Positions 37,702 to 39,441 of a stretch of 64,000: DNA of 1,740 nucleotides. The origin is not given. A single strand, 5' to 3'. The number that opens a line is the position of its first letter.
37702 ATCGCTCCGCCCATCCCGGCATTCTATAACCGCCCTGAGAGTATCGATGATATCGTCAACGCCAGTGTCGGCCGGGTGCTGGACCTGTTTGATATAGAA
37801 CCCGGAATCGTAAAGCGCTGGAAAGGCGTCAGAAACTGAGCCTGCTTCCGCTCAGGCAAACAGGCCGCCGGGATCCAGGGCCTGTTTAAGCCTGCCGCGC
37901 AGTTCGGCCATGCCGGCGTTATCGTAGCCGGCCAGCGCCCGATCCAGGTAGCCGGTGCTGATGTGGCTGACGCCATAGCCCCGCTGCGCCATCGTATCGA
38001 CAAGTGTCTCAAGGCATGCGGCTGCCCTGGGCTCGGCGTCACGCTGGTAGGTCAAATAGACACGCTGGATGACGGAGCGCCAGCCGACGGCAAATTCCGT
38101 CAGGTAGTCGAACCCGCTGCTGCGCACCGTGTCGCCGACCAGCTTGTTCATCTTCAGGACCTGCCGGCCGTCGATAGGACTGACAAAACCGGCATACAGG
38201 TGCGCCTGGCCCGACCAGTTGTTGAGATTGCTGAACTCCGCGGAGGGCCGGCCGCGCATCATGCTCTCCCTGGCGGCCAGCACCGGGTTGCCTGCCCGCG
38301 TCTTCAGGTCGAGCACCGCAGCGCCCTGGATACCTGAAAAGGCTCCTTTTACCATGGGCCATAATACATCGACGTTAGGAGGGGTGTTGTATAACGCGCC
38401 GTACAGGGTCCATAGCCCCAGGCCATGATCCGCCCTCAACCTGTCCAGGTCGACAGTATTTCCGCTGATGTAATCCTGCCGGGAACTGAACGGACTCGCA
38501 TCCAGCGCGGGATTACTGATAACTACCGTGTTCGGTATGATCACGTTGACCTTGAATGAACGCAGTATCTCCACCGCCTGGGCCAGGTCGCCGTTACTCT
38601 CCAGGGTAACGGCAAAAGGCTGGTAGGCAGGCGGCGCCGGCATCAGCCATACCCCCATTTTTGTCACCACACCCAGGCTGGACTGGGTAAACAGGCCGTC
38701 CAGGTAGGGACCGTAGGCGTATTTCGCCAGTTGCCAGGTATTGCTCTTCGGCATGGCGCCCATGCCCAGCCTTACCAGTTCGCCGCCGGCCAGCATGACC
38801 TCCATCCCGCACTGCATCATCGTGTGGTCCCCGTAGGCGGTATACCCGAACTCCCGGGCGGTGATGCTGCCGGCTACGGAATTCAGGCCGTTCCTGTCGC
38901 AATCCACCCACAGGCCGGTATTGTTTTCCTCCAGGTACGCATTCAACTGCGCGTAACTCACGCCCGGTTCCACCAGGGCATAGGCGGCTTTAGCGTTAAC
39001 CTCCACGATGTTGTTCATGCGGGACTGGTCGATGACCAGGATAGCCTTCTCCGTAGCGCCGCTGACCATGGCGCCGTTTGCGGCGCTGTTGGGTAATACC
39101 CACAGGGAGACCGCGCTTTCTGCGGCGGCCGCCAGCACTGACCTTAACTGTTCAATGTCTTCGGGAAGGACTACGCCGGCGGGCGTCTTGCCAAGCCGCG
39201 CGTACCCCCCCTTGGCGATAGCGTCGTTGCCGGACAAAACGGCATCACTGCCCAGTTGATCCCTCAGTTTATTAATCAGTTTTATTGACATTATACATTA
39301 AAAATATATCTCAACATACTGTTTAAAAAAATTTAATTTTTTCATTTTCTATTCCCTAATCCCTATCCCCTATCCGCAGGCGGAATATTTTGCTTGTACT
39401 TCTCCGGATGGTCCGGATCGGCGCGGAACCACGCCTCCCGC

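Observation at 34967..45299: Composite phenolic/aromatic catabolic island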

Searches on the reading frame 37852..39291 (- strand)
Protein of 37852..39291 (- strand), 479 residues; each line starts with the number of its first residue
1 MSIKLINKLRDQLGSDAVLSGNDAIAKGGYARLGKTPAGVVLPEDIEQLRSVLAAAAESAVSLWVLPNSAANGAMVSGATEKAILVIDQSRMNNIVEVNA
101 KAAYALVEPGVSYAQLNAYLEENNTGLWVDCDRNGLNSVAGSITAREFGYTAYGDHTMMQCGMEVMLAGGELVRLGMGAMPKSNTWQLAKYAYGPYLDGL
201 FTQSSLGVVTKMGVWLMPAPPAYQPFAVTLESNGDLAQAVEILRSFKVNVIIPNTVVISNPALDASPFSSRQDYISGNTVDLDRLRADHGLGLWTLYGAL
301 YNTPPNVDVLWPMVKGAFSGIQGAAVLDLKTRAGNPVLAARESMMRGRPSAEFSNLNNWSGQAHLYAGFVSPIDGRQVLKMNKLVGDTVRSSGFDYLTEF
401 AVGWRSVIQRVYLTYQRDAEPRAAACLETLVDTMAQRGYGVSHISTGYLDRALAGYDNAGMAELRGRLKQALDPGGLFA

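Call 3: search_protein_families(library=pfam, proteins=[window:37852-39291:-])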
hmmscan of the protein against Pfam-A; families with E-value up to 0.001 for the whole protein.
window:37852-39291:- (479 aa): 1 family
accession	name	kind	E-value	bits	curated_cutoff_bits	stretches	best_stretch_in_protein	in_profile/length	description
PF01565.28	FAD_binding_4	-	9.9e-21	74.3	26.4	1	37-176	1-139/139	FAD binding domain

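Call 4: search_protein_families(library=ncbifam, proteins=[window:37852-39291:-])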
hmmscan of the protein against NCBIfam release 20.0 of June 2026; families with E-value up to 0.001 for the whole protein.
window:37852-39291:- (479 aa): 5 families
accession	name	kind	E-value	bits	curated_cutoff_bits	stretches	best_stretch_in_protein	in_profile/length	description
TIGR00387.1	glcD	equivalog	2.6e-17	62.8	567.9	1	40-255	1-206/413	glycolate oxidase subunit GlcD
NF008408.0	PRK11230.1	equivalog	3.5e-11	42.3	897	1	6-256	22-264/499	glycolate oxidase subunit GlcD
NF049975.1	2HglutDHaseYdiJ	equivalog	1.9e-06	26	1350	1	36-129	51-142/1018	D-2-hydroxyglutarate dehydrogenase YdiJ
TIGR01678.1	FAD_lactone_ox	subfamily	0.00014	20.9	396.8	1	36-175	14-149/438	sugar 1,4-lactone oxidase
TIGR01677.1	pln_FAD_oxido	subfamily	0.00072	18.2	383.1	0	38-143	35-141/560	FAD-dependent oxidoreductase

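Call 11: search_solved_structures(query=window:37852-39291:-, max_evalue=0.001)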
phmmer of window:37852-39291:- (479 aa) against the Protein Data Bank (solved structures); distinct sequences matched with E-value up to 0.001: 39.
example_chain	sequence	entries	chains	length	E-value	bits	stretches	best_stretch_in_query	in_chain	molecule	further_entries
8s7t_A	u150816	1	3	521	4.3e-100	339.1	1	37-479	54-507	Oxidoreductase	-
8s7r_A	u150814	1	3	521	2.9e-99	336.4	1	37-479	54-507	Oxidoreductase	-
8s7s_A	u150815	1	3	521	3e-99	336.3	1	37-479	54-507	Oxidoreductase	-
8s7p_A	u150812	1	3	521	5.5e-99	335.5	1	37-479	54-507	Oxidoreductase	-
8s7q_A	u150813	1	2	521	7.6e-99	335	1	37-479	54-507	Oxidoreductase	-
8s7n_A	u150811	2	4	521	7.6e-99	335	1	37-479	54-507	Oxidoreductase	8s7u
8s7w_A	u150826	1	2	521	7.7e-99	335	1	37-479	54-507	Oxidoreductase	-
7ywu_A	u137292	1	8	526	1.8e-86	294.2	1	8-479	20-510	Probable vanillyl-alcohol oxidase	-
7ywv_A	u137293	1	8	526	1.8e-86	294.2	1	8-479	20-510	Probable vanillyl-alcohol oxidase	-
1wve_A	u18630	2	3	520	3e-86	293.5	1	4-478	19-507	4-cresol dehydrogenase [hydroxylating] flavoprotein subunit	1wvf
1dii_A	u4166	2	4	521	3e-86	293.5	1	4-478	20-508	P-CRESOL METHYLHYDROXYLASE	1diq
9h8p_A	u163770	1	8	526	3.4e-86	293.3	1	8-479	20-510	Probable vanillyl-alcohol oxidase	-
9h8q_A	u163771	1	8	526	4.7e-86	292.8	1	8-479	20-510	Probable vanillyl-alcohol oxidase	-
8bap_A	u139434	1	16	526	5.8e-86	292.5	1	8-479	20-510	Probable vanillyl-alcohol oxidase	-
8bam_A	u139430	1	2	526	5.9e-86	292.5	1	8-479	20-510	Probable vanillyl-alcohol oxidase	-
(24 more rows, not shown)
